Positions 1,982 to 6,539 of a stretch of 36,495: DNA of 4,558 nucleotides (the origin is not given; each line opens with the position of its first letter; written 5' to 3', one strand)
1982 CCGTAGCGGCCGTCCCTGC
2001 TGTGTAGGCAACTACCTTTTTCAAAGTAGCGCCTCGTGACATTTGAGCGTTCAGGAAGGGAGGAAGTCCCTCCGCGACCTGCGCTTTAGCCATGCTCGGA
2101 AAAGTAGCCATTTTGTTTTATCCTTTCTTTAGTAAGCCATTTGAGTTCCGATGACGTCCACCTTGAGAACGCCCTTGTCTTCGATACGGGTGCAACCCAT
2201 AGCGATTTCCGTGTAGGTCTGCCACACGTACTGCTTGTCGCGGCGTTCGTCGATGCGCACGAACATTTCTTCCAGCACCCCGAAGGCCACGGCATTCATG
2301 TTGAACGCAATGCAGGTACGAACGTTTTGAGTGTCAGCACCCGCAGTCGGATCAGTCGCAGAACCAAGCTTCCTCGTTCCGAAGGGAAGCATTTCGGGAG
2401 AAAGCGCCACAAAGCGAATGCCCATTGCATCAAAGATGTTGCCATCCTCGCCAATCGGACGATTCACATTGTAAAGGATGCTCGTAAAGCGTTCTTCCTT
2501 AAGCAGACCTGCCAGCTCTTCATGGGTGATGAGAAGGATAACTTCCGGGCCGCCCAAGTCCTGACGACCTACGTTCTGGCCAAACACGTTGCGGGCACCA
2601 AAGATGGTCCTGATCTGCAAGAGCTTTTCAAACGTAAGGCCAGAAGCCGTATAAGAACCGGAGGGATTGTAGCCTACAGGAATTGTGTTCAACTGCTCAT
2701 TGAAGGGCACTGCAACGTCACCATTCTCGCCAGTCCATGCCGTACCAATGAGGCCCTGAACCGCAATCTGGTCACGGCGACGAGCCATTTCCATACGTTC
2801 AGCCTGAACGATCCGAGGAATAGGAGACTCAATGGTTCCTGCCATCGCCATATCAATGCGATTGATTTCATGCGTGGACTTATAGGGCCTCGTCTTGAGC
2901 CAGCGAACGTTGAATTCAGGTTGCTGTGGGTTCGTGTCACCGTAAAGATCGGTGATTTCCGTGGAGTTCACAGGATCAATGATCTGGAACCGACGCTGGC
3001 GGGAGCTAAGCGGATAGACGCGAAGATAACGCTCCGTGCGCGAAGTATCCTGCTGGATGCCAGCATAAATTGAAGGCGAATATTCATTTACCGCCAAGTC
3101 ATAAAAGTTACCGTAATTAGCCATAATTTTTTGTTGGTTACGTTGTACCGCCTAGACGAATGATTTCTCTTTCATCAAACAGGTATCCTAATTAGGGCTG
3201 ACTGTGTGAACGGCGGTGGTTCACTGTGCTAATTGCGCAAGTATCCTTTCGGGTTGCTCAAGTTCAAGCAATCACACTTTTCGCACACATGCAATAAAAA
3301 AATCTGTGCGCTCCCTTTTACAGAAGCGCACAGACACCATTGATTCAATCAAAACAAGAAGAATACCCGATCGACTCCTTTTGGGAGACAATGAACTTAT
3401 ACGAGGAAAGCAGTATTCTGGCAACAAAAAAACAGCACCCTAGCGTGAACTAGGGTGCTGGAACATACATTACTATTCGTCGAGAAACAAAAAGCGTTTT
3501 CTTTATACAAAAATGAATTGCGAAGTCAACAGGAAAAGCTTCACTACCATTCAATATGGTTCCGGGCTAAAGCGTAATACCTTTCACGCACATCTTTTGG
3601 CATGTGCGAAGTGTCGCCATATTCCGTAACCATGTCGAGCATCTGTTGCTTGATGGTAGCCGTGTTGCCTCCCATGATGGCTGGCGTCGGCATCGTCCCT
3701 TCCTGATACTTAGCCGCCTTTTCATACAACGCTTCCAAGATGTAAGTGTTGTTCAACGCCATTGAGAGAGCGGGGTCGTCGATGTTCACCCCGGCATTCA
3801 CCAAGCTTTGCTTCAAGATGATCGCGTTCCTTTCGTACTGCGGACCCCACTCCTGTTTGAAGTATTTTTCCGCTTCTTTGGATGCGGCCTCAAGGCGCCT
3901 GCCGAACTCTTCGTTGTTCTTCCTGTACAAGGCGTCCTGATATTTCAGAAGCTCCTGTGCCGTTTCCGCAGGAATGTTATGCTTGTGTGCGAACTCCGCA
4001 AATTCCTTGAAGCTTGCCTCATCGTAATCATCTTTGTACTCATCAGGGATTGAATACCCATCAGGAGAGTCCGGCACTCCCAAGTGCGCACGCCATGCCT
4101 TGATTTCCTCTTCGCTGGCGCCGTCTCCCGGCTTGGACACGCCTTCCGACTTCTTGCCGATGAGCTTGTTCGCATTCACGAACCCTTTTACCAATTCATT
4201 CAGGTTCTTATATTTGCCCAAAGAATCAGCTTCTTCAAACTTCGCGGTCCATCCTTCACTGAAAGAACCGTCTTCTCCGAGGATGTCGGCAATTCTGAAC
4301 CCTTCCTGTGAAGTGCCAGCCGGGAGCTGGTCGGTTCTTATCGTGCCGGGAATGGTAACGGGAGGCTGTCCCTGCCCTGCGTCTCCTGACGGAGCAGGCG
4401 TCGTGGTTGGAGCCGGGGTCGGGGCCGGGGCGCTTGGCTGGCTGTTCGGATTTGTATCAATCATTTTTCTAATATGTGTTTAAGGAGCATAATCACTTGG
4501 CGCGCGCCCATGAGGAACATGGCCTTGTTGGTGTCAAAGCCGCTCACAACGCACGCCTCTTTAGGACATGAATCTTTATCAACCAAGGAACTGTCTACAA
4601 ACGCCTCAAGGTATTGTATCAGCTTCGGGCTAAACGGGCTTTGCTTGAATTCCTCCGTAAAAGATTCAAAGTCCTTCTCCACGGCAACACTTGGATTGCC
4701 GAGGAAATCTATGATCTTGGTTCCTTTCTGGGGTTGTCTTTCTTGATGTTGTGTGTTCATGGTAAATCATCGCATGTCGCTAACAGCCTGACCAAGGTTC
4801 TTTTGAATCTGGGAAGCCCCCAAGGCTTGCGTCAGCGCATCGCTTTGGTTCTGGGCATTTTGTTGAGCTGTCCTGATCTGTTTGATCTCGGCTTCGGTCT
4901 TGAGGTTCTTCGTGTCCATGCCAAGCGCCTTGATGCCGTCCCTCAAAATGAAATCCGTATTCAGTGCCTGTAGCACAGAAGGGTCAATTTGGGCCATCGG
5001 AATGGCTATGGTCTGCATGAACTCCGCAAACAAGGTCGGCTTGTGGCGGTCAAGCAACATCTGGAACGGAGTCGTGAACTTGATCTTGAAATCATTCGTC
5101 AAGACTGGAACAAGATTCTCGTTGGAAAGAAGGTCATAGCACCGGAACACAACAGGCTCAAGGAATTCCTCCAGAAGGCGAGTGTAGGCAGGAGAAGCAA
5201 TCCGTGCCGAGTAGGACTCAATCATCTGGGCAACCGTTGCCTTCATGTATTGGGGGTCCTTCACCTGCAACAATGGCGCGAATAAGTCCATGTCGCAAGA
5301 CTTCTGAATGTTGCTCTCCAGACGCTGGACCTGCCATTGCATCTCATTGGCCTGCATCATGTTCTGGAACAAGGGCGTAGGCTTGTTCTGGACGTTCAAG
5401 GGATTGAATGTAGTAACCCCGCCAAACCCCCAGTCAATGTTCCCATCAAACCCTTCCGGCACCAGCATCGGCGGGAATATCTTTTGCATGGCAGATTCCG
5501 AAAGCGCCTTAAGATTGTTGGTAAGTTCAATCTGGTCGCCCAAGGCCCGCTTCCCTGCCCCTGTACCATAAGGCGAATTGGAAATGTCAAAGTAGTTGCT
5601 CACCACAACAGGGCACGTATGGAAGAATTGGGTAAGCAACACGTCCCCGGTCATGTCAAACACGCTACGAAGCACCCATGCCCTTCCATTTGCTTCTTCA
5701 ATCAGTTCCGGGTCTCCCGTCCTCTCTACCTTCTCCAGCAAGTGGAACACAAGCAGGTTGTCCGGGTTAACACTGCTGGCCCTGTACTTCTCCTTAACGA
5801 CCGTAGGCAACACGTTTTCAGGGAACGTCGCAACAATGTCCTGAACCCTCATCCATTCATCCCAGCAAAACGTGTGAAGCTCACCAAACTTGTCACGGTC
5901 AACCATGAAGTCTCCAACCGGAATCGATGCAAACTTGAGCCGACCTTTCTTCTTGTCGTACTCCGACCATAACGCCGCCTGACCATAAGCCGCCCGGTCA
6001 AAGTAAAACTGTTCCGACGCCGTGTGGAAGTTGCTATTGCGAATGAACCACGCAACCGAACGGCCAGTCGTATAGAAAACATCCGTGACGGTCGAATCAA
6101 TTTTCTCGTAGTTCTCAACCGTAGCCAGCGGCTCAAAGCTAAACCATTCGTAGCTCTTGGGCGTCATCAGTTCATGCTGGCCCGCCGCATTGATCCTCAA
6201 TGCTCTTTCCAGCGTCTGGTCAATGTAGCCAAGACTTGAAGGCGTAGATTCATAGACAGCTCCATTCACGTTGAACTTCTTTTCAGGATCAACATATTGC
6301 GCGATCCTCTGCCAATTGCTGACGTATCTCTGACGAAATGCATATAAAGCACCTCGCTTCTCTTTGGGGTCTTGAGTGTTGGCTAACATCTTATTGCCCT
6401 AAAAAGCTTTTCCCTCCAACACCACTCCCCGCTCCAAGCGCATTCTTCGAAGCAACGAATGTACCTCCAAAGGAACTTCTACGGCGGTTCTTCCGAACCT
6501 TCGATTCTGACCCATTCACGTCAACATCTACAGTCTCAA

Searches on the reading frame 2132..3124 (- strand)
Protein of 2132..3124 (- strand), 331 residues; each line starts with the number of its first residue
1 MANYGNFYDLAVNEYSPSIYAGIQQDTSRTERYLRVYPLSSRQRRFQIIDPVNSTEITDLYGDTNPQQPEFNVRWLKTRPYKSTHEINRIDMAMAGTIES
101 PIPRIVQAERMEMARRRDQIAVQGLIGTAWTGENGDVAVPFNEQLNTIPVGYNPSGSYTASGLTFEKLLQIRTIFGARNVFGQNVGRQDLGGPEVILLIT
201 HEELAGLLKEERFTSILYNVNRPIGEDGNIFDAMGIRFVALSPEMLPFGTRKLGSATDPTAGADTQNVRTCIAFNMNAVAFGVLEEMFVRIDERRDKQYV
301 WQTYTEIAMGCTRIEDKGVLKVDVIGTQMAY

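Call 48: search_protein_families(library=phrogs, proteins=[window:2132-3124:-], max_evalue=0.001)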
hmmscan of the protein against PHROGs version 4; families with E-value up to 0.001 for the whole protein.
window:2132-3124:- (331 aa): 1 family
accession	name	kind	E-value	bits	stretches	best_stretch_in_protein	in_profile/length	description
phrog_3437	-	head and packaging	5.6e-29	102.3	1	1-324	1-291/294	major head protein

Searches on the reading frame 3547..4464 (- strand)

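Call 48: search_protein_families(library=phrogs, proteins=[window:3547-4464:-], max_evalue=0.001)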
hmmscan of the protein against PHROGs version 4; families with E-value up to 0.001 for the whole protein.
window:3547-4464:- (306 aa): 1 family
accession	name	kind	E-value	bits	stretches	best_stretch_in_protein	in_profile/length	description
phrog_3742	-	unknown function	1.4e-28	101.7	1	31-295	17-281/287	-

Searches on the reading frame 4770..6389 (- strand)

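Call 48: search_protein_families(library=phrogs, proteins=[window:4770-6389:-], max_evalue=0.001)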
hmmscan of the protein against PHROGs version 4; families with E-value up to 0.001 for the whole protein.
window:4770-6389:- (540 aa): 4 families
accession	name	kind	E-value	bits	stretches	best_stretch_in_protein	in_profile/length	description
phrog_332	-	connector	1.5e-60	206.2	1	12-535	18-544/560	head-tail adaptor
phrog_21643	-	unknown function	1.2e-17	64.9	1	318-539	34-257/268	-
phrog_449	-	connector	1.5e-14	54.4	1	399-532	380-511/520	head-tail adaptor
phrog_21528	-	unknown function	4.2e-14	53.6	1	15-200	13-197/224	-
